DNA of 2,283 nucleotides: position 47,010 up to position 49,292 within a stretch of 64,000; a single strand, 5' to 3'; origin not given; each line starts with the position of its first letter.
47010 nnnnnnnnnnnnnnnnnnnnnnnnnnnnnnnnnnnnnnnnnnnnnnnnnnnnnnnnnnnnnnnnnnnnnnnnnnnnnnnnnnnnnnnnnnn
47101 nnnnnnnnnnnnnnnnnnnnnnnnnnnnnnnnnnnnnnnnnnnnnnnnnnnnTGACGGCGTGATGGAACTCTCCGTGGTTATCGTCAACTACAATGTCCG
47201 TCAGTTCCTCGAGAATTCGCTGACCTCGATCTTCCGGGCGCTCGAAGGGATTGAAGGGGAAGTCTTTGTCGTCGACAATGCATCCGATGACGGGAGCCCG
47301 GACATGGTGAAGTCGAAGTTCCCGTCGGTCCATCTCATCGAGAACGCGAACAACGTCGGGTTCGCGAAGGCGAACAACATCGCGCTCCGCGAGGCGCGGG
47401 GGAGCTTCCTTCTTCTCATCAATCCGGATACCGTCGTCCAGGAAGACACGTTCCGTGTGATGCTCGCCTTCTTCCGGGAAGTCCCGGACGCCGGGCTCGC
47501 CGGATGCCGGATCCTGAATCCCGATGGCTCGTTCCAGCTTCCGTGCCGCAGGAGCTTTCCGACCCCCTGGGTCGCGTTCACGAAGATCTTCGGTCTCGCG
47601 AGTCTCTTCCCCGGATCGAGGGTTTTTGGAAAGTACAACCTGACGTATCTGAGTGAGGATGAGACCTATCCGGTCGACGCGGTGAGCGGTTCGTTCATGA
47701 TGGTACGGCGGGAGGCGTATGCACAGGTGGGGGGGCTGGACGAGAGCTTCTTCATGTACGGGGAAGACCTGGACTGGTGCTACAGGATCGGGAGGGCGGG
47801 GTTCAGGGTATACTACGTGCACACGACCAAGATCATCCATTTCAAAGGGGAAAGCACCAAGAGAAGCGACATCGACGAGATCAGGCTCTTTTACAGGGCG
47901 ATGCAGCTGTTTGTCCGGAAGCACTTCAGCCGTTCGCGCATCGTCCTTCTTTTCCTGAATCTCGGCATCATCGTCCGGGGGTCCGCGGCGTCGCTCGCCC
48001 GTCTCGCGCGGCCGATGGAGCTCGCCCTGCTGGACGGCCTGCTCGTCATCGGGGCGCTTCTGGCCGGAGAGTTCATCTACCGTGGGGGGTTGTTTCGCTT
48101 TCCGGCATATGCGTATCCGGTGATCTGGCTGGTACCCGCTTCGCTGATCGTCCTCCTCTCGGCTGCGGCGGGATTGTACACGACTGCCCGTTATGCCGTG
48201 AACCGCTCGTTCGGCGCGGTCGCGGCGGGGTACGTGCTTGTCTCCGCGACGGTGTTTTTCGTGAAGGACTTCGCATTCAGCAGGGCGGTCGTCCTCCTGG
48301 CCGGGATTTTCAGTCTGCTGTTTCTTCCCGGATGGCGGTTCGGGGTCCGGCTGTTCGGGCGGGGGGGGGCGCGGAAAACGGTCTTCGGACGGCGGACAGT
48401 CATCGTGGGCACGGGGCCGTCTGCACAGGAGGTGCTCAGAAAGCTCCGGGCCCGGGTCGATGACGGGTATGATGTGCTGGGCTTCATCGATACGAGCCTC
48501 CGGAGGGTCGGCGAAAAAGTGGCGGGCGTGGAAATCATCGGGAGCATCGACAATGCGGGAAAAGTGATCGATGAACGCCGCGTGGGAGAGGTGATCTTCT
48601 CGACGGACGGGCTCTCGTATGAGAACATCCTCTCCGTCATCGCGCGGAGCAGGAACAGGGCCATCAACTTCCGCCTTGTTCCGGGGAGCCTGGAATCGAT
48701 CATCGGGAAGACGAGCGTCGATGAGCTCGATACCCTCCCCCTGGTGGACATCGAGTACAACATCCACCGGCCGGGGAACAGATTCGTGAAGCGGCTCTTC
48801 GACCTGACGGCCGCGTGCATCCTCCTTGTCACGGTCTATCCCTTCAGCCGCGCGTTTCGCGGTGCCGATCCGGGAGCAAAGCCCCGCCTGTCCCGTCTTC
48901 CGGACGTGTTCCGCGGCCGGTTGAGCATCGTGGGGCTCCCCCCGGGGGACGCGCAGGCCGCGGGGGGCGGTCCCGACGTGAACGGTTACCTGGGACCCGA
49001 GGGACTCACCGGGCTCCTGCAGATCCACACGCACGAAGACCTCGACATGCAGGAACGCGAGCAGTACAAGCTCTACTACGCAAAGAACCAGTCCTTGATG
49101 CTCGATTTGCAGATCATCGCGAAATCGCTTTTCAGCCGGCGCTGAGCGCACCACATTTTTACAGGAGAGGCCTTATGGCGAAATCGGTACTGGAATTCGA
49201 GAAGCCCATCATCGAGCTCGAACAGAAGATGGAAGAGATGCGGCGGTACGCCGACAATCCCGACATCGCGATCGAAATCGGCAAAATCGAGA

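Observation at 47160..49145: GT2 glycosyltransferase fused to a membrane linker and a catalytically gutted sugar-phosphotransferase (PHPT) remnant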

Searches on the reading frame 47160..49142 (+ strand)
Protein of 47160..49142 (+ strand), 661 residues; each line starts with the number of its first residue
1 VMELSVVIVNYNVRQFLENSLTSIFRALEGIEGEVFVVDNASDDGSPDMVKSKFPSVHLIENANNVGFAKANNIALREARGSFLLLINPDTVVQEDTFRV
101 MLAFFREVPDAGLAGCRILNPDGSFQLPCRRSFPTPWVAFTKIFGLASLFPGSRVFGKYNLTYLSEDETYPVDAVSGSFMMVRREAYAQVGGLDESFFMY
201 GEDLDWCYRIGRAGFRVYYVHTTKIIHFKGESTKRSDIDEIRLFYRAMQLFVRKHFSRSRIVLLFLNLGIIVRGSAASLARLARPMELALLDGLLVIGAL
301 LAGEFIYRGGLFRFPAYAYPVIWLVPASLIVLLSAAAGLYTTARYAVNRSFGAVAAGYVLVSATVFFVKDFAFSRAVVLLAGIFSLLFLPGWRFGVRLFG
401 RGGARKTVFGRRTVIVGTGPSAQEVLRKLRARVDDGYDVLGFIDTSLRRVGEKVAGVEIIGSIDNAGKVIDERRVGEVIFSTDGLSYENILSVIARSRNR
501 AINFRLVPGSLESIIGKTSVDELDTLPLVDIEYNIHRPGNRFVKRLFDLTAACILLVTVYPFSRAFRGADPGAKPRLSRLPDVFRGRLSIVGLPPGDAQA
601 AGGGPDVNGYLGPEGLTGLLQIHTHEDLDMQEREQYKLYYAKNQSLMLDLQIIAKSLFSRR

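Call 3: search_protein_families(library=pfam, proteins=[window:47160-49142:+], max_evalue=1)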
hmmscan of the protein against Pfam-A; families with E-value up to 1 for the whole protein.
window:47160-49142:+ (661 aa): 9 families
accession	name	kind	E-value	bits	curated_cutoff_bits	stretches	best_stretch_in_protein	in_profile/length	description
PF00535.33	Glycos_transf_2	-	1.3e-21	77.7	23.3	1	5-189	1-166/168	Glycosyl transferase family 2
PF13641.12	Glyco_tranf_2_3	-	5.9e-21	76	27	1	4-236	3-220/230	Glycosyltransferase like family 2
PF13727.12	CoA_binding_3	-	1.3e-16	61.5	25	1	341-508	7-175/175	CoA-binding domain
PF02397.22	Bac_transf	-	1.2e-10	41.7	27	1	577-657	91-174/179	Bacterial sugar transferase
PF13632.12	Glyco_trans_2_3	-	2.1e-10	41.2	27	1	85-331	3-187/198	Glycosyl transferase family group 2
PF02709.20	Glyco_transf_7C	-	1.3e-05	25.2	23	1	169-228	13-75/78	N-terminal domain of galactosyltransferase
PF10111.15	Glyco_tranf_2_2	-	2.6e-05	24.3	27.3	1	176-213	164-202/276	Glycosyltransferase like family 2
PF13506.12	Glyco_transf_21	-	0.00025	21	21.7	1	70-223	18-150/174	Glycosyl transferase family 21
PF13712.12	Glyco_tranf_2_5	-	0.0026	18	27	1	64-225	37-185/210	Glycosyltransferase like family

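Call 6: search_protein_families(library=ncbifam, proteins=[window:47160-49142:+], max_evalue=0.01)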
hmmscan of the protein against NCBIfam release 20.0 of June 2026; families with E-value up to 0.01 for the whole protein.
window:47160-49142:+ (661 aa): 24 families
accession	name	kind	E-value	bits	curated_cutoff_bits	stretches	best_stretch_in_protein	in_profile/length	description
TIGR03025.1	EPS_sugtrans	subfamily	5.8e-48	164.2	295.55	2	292-562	3-276/445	exopolysaccharide biosynthesis polyprenyl glycosylphosphotransferase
TIGR03023.1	WcaJ_sugtrans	equivalog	1.4e-37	130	410.75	2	292-562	3-281/453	undecaprenyl-phosphate glucose phosphotransferase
TIGR03022.1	WbaP_sugtrans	subfamily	3.2e-28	99.2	403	2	325-563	38-278/456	undecaprenyl-phosphate galactose phosphotransferase WbaP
TIGR03013.1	EpsB_2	subfamily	1.5e-16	60.6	393.35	2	329-562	41-273/443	TIGR03013 family XrtA/PEP-CTERM system glycosyltransferase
TIGR03965.1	mycofact_glyco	equivalog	1.6e-16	60.2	280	2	172-229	226-282/467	mycofactocin biosynthesis glycosyltransferase MftF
NF041875.1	EPS_EpsD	equivalog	2.6e-14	53.4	370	2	4-114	1-113/325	exopolysaccharide biosynthesis glycosyltransferase EpsD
TIGR01556.1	rhamnosyltran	subfamily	2.6e-13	49.8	200.55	2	174-235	147-208/281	rhamnosyltransferase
NF011751.0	PRK15204.1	equivalog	4.6e-13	48.6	907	2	362-561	102-297/476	undecaprenyl-phosphate galactose phosphotransferase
TIGR03937.1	PgaC_IcaA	equivalog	2.7e-11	43.1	422.3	1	3-112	46-157/407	poly-beta-1,6-N-acetyl-D-glucosamine synthase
NF038302.1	EPS_HpsE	equivalog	1.6e-10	40.5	300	1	2-227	1-222/307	hormogonium polysaccharide biosynthesis glycosyltransferase HpsE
TIGR04283.1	glyco_like_mftF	equivalog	3.2e-09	36.7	182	1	4-111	1-104/221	TIGR04283 family arsenosugar biosynthesis glycosyltransferase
NF007482.0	PRK10073.1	equivalog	7.4e-09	35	423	1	3-103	7-108/334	glycosyltransferase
NF038299.1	EPS_HpsN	equivalog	6.8e-08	31.8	425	1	3-247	2-240/317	hormogonium polysaccharide biosynthesis glycosyltransferase HpsN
NF047683.1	TeichurnBiosyTuaG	equivalog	9.7e-08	31.9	400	1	4-108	8-114/252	teichuronic acid biosynthesis protein TuaG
NF052601.1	undeca_RfbP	equivalog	1.4e-06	27.7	330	1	614-657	189-232/244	undecaprenyl-phosphate galactose phosphotransferase family protein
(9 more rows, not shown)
